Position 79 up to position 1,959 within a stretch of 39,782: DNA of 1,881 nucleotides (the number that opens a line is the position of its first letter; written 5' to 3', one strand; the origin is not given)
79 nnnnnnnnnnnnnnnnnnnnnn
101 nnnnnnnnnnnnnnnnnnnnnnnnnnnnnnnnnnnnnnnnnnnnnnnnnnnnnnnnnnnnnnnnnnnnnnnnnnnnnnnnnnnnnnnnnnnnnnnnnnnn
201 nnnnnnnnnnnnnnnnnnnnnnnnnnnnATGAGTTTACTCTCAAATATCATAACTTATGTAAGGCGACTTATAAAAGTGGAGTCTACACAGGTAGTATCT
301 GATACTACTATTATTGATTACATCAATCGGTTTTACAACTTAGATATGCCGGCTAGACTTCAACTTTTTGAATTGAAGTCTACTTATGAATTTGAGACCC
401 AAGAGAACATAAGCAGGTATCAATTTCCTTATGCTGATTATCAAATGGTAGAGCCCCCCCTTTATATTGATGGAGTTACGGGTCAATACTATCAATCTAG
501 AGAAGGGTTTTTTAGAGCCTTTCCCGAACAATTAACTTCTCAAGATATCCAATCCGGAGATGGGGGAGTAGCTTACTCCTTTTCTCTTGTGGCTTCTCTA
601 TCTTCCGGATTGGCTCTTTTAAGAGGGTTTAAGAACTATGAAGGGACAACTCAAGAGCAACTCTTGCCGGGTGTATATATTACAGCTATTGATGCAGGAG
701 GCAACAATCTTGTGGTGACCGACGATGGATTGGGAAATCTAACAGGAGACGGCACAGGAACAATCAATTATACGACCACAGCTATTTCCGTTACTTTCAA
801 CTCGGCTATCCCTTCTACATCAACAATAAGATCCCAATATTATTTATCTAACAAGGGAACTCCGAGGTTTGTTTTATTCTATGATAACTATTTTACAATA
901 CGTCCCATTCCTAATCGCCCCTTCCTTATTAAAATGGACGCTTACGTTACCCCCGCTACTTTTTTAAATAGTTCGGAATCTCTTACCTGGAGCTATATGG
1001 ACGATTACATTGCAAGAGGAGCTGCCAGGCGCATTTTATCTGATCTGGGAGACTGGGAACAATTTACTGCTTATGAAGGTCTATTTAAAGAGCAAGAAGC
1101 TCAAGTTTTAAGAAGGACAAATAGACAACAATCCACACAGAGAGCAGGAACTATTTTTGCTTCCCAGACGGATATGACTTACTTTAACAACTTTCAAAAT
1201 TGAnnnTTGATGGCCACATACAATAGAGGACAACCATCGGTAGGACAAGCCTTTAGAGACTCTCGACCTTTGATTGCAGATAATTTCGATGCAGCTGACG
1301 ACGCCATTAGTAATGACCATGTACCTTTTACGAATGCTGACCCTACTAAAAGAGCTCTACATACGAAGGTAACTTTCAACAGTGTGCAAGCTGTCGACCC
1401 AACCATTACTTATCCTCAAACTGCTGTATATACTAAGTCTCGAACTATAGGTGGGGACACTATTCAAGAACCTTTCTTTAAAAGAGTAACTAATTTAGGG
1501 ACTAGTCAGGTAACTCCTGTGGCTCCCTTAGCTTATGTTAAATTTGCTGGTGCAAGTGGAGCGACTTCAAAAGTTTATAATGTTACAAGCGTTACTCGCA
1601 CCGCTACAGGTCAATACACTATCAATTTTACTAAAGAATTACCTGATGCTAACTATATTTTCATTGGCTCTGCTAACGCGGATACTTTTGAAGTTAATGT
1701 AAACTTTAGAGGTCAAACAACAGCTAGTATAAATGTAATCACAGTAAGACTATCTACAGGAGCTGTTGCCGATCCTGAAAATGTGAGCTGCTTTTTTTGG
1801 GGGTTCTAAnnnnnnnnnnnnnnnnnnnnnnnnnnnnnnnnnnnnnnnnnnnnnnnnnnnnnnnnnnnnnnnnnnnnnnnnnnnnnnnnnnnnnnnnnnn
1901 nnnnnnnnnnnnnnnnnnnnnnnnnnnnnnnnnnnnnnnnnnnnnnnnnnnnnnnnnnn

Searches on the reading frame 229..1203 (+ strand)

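Call 11: search_protein_families(library=phrogs, proteins=[window:229-1203:+], max_evalue=0.001)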
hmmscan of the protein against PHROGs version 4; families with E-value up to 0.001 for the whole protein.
window:229-1203:+ (324 aa): 1 family
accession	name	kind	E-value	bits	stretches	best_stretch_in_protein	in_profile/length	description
phrog_6128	-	unknown function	5.9e-06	25.3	1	142-205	487-549/1200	-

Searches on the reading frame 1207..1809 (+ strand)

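Call 11: search_protein_families(library=phrogs, proteins=[window:1207-1809:+], max_evalue=0.001)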
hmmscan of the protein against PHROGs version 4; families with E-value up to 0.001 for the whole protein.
window:1207-1809:+ (200 aa): 2 families
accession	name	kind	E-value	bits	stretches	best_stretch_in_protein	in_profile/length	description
phrog_3484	-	tail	5.2e-11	42.7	1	110-183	408-480/818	tail fiber protein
phrog_11355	-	tail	2.7e-09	38.2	1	109-184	32-117/131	tail fiber protein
